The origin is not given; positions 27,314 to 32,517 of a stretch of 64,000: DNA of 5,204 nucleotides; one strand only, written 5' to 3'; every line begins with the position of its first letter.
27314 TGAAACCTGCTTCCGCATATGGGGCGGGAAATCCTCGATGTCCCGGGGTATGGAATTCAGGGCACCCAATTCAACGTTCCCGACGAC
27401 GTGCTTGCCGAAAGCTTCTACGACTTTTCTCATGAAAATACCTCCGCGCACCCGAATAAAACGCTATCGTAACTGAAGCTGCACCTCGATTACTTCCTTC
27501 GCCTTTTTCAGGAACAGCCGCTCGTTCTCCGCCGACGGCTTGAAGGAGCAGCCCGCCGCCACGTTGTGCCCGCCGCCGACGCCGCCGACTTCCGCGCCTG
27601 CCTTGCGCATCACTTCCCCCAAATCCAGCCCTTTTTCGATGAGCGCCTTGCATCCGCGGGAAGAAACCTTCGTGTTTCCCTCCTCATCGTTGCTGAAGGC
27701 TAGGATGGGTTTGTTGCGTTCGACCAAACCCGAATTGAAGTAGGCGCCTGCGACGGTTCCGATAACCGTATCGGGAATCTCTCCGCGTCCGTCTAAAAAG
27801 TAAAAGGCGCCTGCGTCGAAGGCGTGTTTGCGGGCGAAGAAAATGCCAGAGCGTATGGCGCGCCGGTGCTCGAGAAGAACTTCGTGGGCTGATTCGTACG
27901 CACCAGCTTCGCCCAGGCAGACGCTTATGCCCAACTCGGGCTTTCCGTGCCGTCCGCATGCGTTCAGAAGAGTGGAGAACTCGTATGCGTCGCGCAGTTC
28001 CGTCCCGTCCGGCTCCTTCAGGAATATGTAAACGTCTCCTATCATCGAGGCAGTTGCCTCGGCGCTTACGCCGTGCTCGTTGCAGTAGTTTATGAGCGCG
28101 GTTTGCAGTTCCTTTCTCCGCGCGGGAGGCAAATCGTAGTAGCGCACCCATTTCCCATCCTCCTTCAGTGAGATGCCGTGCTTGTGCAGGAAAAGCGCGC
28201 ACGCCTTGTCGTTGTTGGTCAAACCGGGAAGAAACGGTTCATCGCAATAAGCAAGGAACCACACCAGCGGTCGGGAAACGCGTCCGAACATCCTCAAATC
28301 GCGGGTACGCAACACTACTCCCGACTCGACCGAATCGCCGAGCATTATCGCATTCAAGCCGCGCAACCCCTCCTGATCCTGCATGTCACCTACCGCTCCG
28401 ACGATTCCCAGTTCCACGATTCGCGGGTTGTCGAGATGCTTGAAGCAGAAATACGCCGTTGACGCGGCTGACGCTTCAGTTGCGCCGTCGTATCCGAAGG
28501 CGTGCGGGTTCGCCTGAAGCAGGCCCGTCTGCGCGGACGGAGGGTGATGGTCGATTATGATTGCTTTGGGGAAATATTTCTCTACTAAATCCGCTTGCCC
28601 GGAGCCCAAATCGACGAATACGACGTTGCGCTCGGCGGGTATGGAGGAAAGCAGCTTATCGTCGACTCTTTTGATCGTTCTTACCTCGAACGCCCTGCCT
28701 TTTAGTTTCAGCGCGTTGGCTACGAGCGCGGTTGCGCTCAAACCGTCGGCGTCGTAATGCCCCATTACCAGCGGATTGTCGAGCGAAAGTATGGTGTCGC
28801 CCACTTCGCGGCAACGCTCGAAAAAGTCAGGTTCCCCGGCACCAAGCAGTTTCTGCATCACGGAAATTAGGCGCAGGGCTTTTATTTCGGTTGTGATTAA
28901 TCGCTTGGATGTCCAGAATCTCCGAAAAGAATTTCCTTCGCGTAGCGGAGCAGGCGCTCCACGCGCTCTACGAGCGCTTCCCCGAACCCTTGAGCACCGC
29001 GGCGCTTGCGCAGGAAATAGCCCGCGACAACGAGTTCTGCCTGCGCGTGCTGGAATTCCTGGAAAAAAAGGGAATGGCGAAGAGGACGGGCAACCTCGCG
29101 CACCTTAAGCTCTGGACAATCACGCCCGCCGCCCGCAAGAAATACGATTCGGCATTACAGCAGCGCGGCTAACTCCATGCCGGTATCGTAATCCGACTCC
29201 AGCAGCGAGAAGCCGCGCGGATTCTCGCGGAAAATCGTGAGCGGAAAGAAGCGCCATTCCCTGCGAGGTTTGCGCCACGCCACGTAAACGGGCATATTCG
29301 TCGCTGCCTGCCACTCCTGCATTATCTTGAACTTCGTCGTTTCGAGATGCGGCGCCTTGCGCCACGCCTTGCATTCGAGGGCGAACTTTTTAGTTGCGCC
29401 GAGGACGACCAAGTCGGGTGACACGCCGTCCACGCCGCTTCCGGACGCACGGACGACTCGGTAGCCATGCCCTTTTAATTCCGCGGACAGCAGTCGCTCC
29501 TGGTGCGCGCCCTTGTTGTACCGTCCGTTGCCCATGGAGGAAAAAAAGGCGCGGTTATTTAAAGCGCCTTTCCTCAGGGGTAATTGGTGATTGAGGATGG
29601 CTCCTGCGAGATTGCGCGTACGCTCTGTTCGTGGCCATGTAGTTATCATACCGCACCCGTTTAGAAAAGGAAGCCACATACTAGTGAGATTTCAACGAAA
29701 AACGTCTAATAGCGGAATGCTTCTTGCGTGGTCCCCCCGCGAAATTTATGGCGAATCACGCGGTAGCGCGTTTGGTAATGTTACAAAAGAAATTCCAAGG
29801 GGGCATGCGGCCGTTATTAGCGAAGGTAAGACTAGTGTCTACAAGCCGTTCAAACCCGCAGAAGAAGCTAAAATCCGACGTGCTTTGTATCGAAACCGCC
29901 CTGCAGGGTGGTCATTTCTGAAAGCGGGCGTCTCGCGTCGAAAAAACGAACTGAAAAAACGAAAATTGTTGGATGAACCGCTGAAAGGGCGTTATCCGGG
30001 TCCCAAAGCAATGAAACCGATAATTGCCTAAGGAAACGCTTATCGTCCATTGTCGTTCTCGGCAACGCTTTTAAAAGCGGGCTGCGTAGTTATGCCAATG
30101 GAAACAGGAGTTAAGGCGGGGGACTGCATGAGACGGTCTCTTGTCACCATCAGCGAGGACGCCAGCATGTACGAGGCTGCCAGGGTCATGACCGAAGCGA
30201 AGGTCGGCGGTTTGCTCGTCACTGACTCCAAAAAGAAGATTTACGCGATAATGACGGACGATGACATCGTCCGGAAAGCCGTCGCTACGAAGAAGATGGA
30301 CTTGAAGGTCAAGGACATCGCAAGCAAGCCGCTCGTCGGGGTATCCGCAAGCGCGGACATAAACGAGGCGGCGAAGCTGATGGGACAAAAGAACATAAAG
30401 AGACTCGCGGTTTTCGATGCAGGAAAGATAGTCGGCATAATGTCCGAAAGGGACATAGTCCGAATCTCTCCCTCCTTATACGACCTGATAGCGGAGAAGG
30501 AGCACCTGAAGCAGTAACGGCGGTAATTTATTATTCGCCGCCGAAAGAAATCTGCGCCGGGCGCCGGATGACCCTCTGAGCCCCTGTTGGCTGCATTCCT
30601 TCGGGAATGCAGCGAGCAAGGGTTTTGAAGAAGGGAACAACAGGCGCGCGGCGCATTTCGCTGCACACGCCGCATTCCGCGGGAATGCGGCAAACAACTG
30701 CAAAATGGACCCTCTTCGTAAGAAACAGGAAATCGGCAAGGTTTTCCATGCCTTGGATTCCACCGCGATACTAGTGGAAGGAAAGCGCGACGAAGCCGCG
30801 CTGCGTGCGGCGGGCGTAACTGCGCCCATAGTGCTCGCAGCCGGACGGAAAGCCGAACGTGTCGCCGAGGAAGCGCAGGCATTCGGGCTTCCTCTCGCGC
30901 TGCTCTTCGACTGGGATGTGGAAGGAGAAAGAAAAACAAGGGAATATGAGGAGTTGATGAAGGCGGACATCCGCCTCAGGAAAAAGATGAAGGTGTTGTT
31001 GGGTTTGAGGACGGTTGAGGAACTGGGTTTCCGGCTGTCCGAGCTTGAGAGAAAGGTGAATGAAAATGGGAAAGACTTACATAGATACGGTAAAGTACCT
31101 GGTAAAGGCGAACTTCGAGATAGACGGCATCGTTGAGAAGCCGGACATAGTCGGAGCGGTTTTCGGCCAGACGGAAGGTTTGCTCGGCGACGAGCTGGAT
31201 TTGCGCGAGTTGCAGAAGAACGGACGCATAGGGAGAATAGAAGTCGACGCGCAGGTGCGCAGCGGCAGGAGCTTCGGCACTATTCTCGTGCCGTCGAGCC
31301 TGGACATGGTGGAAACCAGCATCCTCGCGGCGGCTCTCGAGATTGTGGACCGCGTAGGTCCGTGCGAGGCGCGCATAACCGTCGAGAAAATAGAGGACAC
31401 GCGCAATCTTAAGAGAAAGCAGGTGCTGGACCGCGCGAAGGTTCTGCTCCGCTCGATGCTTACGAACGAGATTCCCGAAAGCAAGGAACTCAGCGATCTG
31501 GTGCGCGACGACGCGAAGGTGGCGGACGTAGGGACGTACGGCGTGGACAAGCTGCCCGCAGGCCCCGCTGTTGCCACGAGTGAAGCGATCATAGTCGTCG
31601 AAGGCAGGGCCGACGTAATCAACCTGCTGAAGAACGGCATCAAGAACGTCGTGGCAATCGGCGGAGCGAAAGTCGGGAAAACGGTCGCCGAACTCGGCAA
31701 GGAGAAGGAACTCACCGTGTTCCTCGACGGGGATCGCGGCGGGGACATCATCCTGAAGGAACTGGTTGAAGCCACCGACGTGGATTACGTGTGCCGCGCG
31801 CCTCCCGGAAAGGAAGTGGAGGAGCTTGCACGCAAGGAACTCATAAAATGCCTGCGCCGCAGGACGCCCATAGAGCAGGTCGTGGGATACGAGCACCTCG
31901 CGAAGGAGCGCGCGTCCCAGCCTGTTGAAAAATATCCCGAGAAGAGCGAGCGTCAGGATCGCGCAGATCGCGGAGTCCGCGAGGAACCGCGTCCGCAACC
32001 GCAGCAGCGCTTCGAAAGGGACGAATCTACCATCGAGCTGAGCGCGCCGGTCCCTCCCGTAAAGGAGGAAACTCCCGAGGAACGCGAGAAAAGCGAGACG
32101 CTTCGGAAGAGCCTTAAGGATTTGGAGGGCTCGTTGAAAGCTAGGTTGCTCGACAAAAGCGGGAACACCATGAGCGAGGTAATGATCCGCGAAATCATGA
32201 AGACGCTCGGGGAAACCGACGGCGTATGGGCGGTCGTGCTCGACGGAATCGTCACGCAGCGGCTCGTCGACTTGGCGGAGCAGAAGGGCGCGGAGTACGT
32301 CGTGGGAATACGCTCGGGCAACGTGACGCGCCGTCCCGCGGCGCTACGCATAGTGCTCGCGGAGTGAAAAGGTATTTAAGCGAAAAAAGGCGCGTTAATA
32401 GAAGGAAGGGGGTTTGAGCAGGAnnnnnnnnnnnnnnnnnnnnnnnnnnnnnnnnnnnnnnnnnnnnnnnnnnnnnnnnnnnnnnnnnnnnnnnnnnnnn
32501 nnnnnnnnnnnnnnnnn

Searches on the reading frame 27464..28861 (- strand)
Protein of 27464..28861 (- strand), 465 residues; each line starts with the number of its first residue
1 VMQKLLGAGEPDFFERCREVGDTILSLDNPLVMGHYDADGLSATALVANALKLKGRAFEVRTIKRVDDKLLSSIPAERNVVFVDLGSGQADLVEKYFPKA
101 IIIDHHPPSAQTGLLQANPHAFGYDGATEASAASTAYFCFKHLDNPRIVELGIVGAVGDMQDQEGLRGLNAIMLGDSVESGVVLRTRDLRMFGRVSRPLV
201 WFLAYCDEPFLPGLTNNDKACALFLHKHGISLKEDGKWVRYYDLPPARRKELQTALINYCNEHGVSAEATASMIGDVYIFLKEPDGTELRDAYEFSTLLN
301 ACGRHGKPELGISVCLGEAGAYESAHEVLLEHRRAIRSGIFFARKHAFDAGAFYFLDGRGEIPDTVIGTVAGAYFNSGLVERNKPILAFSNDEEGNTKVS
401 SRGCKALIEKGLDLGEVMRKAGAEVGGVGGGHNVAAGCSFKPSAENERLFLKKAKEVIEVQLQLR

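Call 54: search_protein_families(library=pfam, proteins=[window:27464-28861:-], max_evalue=0.00001)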
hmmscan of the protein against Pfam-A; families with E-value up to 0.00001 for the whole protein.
window:27464-28861:- (465 aa): 3 families
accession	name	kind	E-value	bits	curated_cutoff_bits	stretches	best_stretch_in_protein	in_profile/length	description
PF21763.2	DHH_CID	-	1.4e-19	70.7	27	1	191-274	1-84/84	DHH-CID domain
PF02272.25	DHHA1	-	2.1e-13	51.1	25.9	1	375-459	22-101/102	DHHA1 domain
PF01368.27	DHH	-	2.9e-10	41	28.1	1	31-135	3-97/125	DHH family, N-terminal domain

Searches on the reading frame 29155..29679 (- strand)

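Call 36: search_protein_families(library=pfam, proteins=[window:29155-29679:-], max_evalue=0.001)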
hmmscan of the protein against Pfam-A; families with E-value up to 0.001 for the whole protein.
window:29155-29679:- (174 aa): 1 family
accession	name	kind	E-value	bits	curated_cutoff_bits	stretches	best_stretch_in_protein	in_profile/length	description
PF01870.24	Hjc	-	6.5e-11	42.5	21.1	1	60-147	2-91/93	Archaeal holliday junction resolvase (hjc)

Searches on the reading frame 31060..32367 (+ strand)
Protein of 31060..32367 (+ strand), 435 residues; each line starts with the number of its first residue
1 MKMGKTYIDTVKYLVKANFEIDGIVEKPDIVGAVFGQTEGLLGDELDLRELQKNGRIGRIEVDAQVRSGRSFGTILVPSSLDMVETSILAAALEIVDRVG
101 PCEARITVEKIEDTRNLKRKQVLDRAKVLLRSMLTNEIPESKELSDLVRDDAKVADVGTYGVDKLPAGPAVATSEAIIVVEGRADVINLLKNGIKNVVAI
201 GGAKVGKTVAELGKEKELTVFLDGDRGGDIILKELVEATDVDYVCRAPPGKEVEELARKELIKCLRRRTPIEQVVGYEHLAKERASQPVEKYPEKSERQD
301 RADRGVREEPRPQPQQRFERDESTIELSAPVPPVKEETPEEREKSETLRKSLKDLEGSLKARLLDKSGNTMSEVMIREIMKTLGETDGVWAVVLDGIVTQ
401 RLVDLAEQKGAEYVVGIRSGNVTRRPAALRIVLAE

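Call 36: search_protein_families(library=pfam, proteins=[window:31060-32367:+], max_evalue=0.001)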
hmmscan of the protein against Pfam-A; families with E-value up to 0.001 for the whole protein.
window:31060-32367:+ (435 aa): 3 families
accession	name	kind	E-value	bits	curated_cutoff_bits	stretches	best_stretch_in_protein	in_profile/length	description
PF13662.12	Toprim_4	-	9.9e-09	35.8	25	1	176-237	2-72/85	Toprim domain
PF13155.12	Toprim_2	-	5.8e-07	30.2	22.1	1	178-252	1-83/88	Toprim-like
PF01751.28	Toprim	-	5.6e-05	23.7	23.1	1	177-253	2-93/96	Toprim domain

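Call 87: search_protein_families(library=ncbifam, proteins=[window:31060-32367:+], max_evalue=0.01)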
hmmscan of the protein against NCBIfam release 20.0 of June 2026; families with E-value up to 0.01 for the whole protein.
window:31060-32367:+ (435 aa): 4 families
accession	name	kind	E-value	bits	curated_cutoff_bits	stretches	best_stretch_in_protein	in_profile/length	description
NF003108.1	PRK04031.1-1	equivalog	3.2e-151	504.3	300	1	12-432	1-418/419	DNA primase DnaG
TIGR01391.1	dnaG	equivalog_domain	1.7e-08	33.7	283.6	1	171-265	253-353/414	DNA primase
TIGR00334.1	5S_RNA_mat_M5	equivalog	0.00032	20.9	110.65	1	176-271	4-111/174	ribonuclease M5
NF003091.0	PRK04017.1-2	equivalog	0.0004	20.2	129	1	174-238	34-100/151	hypothetical protein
